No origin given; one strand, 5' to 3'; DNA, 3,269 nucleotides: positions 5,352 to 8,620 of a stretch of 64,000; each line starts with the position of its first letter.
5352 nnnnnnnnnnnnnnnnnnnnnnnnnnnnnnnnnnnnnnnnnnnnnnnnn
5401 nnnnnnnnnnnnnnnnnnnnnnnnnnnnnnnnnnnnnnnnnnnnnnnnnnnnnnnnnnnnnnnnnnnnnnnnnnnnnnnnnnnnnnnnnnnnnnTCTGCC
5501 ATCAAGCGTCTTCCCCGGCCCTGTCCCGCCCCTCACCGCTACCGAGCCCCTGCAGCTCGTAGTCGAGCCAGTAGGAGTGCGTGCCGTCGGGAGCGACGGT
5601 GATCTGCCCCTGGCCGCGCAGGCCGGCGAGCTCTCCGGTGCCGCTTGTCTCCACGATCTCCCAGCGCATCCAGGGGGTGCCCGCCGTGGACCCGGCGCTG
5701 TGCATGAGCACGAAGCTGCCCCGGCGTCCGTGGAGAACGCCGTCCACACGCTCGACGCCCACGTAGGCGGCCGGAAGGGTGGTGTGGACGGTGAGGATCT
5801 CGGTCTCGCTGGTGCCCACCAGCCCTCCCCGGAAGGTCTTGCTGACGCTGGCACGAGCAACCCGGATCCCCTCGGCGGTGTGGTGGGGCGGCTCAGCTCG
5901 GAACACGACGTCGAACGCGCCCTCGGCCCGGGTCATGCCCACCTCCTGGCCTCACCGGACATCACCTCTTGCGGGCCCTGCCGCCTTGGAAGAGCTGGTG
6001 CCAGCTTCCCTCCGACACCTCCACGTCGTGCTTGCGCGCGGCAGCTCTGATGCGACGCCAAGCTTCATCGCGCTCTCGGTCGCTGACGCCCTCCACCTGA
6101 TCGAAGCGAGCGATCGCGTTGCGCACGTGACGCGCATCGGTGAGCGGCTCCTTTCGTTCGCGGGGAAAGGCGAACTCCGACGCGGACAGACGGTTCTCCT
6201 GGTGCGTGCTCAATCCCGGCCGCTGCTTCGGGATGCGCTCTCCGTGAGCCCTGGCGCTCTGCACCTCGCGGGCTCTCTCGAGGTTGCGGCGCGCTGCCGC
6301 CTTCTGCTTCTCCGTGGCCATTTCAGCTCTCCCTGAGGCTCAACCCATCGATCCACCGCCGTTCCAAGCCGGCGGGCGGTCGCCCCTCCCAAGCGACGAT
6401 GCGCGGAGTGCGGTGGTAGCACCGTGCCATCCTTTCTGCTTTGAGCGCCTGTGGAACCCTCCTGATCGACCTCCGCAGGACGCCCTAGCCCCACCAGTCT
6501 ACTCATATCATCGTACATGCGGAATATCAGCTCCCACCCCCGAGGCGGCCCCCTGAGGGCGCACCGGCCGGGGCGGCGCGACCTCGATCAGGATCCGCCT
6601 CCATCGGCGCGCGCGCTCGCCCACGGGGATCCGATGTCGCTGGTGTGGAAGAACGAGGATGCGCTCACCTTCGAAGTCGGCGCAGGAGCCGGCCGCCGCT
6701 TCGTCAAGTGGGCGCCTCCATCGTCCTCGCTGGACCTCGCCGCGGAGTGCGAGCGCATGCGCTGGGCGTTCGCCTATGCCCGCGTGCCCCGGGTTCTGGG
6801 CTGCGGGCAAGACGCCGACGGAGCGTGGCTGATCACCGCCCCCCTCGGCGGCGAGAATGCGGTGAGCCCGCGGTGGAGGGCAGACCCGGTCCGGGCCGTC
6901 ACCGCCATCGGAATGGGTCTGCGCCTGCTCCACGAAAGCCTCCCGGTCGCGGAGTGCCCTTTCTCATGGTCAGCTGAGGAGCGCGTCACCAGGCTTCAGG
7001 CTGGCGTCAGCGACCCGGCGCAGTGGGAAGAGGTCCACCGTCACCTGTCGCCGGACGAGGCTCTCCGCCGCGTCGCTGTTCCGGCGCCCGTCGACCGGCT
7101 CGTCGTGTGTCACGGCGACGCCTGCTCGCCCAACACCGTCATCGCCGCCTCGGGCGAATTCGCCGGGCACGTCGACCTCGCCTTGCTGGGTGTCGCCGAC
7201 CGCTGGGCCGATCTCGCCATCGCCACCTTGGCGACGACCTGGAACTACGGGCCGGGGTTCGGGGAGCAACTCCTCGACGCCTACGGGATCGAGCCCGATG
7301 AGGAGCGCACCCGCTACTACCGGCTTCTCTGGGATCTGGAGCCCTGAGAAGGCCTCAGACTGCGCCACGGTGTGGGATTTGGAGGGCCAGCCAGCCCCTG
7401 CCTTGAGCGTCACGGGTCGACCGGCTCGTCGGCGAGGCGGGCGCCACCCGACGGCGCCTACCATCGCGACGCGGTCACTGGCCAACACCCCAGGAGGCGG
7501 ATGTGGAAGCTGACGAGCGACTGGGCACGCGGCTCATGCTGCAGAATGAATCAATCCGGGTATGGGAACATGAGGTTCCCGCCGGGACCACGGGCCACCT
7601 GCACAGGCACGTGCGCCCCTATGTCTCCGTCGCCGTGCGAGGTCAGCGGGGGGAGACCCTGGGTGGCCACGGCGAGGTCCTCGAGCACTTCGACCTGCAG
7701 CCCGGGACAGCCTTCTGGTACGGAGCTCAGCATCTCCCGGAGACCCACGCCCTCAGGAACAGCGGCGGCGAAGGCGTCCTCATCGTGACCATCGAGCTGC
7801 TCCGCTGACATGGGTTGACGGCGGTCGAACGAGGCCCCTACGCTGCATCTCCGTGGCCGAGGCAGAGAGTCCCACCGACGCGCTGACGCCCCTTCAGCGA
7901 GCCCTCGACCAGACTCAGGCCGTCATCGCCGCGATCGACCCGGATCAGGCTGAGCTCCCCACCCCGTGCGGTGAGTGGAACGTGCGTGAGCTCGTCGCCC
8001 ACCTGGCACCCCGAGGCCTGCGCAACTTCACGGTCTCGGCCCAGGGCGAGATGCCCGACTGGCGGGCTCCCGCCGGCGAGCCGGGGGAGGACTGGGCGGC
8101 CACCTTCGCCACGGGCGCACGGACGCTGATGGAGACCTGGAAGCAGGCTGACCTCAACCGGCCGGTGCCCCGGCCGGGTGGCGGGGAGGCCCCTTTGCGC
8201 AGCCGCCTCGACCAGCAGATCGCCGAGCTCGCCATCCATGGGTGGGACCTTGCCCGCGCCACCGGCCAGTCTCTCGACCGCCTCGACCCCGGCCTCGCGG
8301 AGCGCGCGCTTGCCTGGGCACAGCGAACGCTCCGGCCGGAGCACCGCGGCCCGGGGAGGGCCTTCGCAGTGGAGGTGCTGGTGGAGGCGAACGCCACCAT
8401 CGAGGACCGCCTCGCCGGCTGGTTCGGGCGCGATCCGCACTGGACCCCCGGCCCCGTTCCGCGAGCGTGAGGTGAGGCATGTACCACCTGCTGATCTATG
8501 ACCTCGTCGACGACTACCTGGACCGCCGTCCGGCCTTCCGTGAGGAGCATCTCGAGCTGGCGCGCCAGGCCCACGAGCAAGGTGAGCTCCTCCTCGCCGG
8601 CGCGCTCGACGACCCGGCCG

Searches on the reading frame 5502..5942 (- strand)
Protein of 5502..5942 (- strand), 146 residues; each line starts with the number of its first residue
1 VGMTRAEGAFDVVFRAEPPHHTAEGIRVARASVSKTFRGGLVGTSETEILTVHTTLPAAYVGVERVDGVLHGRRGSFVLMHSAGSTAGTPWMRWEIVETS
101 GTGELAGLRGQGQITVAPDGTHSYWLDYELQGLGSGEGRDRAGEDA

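Call 30: search_protein_families(library=pfam, proteins=[window:5502-5942:-])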
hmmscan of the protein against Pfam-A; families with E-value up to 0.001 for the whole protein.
window:5502-5942:- (146 aa): 1 family
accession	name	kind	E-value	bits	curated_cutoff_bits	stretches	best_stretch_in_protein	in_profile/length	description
PF11528.13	DUF3224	-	8.3e-37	126.2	25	1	6-128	1-126/126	Protein of unknown function (DUF3224)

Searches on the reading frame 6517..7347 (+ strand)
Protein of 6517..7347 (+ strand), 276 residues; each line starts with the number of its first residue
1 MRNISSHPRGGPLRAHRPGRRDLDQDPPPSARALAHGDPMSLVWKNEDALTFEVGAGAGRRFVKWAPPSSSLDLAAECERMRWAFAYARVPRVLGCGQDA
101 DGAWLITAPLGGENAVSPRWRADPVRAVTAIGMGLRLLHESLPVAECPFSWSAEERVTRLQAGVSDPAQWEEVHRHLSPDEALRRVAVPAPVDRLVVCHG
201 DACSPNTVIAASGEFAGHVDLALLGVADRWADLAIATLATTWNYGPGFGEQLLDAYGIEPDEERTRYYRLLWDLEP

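Call 30: search_protein_families(library=pfam, proteins=[window:6517-7347:+])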
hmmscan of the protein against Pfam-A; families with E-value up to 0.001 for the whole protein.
window:6517-7347:+ (276 aa): 1 family
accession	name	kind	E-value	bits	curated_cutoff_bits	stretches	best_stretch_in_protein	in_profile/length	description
PF01636.29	APH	-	1.2e-20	74.7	23.2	1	45-267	7-238/239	Phosphotransferase enzyme family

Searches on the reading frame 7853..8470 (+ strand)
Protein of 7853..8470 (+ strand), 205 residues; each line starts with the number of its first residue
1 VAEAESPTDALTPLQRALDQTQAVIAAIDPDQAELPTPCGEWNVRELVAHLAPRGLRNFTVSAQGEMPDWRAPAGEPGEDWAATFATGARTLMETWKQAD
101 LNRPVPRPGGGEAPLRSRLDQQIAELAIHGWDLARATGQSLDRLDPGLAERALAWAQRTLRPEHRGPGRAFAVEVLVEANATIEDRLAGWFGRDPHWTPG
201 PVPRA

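Call 30: search_protein_families(library=pfam, proteins=[window:7853-8470:+])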
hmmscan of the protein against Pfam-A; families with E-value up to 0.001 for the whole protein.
window:7853-8470:+ (205 aa): 3 families
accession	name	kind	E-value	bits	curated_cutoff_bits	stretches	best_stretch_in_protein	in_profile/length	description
PF11716.13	MDMPI_N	-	1.2e-13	52.4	24.2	1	15-134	2-140/140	Mycothiol maleylpyruvate isomerase N-terminal domain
PF12867.12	DinB_2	-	1.2e-06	29.4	24.8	1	14-130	2-125/128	DinB superfamily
PF04978.18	MST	-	0.00095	20.1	27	0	14-129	6-136/149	Mycothiol-S-transferase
